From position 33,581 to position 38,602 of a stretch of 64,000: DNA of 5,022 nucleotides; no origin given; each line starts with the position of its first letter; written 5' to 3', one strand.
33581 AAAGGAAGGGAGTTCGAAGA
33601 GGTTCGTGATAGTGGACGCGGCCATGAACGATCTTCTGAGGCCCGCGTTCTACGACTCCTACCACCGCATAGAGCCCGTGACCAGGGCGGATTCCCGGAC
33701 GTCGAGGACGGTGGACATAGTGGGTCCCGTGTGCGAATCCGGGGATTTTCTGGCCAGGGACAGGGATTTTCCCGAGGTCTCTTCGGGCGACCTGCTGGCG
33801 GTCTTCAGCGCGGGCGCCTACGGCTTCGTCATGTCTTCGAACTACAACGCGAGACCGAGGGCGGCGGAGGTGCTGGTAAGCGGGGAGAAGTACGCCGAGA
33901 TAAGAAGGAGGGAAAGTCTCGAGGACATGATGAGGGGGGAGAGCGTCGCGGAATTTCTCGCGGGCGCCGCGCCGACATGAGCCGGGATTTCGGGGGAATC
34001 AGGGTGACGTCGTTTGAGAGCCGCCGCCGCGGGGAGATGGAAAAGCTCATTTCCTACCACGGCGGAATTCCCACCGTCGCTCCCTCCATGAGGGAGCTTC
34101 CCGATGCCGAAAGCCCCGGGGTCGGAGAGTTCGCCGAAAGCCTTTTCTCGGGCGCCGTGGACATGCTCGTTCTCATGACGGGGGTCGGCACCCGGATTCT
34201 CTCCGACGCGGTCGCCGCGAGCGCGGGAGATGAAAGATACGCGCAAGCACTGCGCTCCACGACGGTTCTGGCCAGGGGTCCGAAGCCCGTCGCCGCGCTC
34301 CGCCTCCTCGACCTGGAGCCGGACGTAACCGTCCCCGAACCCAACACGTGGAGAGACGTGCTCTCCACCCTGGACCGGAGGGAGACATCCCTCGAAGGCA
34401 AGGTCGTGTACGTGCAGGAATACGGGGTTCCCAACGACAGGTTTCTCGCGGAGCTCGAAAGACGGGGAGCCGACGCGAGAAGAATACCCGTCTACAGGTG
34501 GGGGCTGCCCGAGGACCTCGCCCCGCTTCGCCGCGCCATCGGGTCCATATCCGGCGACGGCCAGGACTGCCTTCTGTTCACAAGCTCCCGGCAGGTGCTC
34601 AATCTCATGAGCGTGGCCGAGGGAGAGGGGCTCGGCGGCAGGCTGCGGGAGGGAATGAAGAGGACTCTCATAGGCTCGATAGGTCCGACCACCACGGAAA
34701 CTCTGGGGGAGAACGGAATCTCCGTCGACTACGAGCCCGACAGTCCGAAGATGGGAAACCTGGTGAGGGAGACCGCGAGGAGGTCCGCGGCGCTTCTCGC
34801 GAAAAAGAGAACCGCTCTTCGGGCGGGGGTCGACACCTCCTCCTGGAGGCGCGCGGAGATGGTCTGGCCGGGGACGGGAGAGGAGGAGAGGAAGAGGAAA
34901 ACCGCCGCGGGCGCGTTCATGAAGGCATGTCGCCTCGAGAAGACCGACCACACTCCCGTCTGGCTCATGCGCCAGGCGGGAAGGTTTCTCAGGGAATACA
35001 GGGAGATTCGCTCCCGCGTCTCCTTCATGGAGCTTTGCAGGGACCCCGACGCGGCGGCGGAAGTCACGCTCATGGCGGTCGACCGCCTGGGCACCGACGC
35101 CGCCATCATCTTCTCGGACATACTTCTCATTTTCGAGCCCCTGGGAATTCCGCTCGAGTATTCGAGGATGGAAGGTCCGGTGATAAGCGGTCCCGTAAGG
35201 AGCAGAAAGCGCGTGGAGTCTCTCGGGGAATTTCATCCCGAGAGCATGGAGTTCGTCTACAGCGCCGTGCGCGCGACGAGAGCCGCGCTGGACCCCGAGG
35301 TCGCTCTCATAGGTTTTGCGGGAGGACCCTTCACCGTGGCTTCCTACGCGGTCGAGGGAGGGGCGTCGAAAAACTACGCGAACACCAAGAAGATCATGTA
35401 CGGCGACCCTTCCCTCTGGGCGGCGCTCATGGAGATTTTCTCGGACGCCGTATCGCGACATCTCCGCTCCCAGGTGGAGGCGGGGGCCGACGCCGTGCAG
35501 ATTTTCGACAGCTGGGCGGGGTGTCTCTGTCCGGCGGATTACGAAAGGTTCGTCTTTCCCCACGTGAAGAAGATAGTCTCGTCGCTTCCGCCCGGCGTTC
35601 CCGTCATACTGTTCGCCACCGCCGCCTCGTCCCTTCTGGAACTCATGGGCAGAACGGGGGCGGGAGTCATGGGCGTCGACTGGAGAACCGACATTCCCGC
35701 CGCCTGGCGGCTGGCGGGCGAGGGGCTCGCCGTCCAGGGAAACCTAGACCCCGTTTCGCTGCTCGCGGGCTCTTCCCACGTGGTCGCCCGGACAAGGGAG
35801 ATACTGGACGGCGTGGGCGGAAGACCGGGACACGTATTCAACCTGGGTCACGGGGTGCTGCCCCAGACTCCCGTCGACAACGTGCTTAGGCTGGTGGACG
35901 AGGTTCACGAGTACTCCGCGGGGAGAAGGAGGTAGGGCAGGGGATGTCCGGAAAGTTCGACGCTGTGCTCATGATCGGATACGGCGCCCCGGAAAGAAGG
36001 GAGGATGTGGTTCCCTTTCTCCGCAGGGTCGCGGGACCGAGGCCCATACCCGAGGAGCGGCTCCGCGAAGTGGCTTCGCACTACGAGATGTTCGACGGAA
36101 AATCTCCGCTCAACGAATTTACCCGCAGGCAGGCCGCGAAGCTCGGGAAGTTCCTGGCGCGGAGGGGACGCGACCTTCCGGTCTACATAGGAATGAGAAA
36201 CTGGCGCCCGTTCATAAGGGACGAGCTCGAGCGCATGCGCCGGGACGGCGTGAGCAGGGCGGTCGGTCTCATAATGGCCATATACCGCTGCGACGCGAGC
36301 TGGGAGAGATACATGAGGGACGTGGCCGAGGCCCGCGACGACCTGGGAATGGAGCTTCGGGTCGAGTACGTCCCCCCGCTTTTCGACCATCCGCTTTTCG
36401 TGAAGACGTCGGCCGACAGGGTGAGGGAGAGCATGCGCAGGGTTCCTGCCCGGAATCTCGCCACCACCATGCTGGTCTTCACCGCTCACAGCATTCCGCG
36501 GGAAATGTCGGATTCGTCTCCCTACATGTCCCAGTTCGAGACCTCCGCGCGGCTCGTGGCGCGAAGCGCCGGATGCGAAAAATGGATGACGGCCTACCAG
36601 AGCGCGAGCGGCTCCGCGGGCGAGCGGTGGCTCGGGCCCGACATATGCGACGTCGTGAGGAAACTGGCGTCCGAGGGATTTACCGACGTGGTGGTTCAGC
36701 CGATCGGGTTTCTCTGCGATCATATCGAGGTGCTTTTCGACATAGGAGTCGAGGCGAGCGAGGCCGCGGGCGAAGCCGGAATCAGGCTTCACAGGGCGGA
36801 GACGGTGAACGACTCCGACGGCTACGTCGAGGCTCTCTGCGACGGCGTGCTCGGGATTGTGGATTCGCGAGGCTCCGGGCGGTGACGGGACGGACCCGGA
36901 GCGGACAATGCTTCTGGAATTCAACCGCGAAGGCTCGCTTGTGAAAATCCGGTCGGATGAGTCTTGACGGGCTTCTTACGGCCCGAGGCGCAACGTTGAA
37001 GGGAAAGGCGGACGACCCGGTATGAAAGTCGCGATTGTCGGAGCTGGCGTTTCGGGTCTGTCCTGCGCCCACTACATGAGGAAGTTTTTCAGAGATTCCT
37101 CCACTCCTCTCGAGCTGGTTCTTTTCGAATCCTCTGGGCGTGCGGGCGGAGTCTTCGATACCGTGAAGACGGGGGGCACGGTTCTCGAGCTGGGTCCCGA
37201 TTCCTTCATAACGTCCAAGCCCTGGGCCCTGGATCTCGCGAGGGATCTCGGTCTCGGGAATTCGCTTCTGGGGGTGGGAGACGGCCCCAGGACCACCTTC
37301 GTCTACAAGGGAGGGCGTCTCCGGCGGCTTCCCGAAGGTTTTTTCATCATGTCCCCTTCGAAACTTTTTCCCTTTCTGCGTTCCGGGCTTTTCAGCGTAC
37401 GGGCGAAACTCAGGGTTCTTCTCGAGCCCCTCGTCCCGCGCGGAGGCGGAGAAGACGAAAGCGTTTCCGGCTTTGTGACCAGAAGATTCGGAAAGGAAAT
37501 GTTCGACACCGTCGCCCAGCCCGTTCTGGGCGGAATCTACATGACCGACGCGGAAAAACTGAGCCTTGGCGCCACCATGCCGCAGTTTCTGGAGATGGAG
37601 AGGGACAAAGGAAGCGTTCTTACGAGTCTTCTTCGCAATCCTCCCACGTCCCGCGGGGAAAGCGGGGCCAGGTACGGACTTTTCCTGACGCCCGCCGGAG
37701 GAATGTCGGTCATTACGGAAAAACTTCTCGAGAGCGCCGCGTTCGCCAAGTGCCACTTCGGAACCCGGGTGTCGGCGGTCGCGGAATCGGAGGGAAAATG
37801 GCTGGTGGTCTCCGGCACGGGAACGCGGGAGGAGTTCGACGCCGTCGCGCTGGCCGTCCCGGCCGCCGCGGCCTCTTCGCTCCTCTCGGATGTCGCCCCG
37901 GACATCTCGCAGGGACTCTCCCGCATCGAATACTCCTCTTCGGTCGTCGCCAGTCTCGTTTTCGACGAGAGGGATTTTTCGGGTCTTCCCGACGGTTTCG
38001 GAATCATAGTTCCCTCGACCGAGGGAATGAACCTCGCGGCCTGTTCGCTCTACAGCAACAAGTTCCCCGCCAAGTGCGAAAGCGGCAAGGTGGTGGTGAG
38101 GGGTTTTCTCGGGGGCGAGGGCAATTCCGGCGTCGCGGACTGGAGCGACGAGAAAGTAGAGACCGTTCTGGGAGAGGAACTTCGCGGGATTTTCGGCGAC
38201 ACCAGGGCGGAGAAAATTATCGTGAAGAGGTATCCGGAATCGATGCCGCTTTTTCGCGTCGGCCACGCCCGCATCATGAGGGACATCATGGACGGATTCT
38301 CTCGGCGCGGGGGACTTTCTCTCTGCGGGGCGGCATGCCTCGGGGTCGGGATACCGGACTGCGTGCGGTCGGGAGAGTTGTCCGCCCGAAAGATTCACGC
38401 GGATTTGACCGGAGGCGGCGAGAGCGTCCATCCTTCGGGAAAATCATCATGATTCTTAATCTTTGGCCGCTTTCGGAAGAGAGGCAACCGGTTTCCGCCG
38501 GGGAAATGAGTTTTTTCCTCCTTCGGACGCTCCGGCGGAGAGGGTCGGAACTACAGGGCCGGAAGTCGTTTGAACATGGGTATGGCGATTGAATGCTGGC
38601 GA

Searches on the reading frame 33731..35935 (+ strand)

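Call 13: search_protein_families(library=ncbifam, proteins=[window:33731-35935:+], max_evalue=0.01)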
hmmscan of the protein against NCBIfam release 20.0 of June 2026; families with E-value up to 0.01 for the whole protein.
window:33731-35935:+ (734 aa): 8 families
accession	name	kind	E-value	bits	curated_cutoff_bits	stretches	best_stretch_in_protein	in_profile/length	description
TIGR01464.1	hemE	equivalog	5.4e-117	390.6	302.95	1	396-727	2-338/338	uroporphyrinogen decarboxylase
NF005568.0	PRK07239.1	equivalog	1.1e-36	126.6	273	1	84-353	7-276/381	uroporphyrinogen-III synthase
NF004584.0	PRK05928.2-1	equivalog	9.6e-30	103.9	233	1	89-349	6-262/269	uroporphyrinogen-III synthase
TIGR01463.1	mtaA_cmuA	subfamily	2.6e-25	89.4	235.4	1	430-728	40-338/340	MtaA/CmuA family methyltransferase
NF004889.0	PRK06252.1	subfamily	9.1e-21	74.2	244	1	396-730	10-338/340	methylcobalamin:coenzyme M methyltransferase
NF041608.1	methylcob_mtaseMtbA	equivalog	3.2e-17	62.6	600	1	438-728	49-337/339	methylcobamide:CoM methyltransferase MtbA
NF004587.0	PRK05928.2-5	equivalog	2.3e-16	60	246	1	118-351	34-240/245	uroporphyrinogen-III synthase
NF040654.1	MtaA_Meth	equivalog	5.2e-13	48.6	400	1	495-728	107-335/337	methylcobamide:CoM methyltransferase MtaA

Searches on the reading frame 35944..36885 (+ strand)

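Call 13: search_protein_families(library=ncbifam, proteins=[window:35944-36885:+], max_evalue=0.01)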
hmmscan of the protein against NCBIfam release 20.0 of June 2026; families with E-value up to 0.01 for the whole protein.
window:35944-36885:+ (313 aa): 3 families
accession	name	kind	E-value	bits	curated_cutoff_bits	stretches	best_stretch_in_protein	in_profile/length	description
NF000689.1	PRK00035.2-1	equivalog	5.4e-91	304.8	408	1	4-301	1-306/311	ferrochelatase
NF009095.0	PRK12435.1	subfamily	3.1e-55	187.5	455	1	8-304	7-305/311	ferrochelatase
TIGR00109.1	hemH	equivalog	7.7e-46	157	124.6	1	7-303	7-318/322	ferrochelatase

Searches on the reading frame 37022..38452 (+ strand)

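Call 13: search_protein_families(library=ncbifam, proteins=[window:37022-38452:+], max_evalue=0.01)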
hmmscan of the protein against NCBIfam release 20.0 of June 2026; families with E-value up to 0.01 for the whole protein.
window:37022-38452:+ (476 aa): 16 families
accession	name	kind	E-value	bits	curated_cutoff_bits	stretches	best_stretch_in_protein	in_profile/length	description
NF008845.0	PRK11883.1-5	equivalog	2.3e-85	286.7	560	1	2-461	6-464/468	protoporphyrinogen oxidase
TIGR00562.1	proto_IX_ox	equivalog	6.5e-74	249.2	97.85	1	2-458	4-464/470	protoporphyrinogen oxidase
NF008841.0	PRK11883.1-1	equivalog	1.5e-66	225.1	517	1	1-459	4-448/453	protoporphyrinogen oxidase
NF009081.0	PRK12416.1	equivalog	2.3e-46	158.7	702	1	3-463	4-462/466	protoporphyrinogen oxidase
NF008843.0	PRK11883.1-3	equivalog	1.1e-21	77.4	406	1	2-359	3-331/424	protoporphyrinogen oxidase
NF005560.0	PRK07233.1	equivalog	7.7e-18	64.5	252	2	225-420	195-390/435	hypothetical protein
TIGR03467.1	HpnE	equivalog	5.1e-08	32.7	283.05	1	3-103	1-95/430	hydroxysqualene dehydroxylase HpnE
TIGR02734.1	crtI_fam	subfamily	5.3e-06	25.4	238.1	0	432-464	461-494/504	phytoene desaturase family protein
NF053546.1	violacein_VioA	equivalog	8.1e-06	25.4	600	1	3-62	2-60/411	flavin-dependent violacein biosynthesis tryptophan-2 monooxygenase VioA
NF005547.0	PRK07208.1-3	equivalog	2e-05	23.5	380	1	2-181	6-172/465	hypothetical protein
NF005548.0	PRK07208.1-4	equivalog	0.00017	20.3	389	1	2-75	5-72/488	hypothetical protein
NF009410.0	PRK12771.1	subfamily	0.0045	15.6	516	1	2-21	140-159/566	NAD(P)-binding protein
NF045637.1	carotdesatCrtDProt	equivalog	0.0055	15.3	580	0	3-61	1-53/485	1-hydroxycarotenoid 3,4-desaturase CrtD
TIGR00292.1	TIGR00292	equivalog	0.0062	15.8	148.3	1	2-43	23-58/254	sulfide-dependent adenosine diphosphate thiazole synthase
TIGR03197.1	MnmC_Cterm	equivalog_domain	0.0064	15.6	174.2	0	230-281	149-201/400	FAD-dependent 5-carboxymethylaminomethyl-2-thiouridine(34) oxidoreductase MnmC1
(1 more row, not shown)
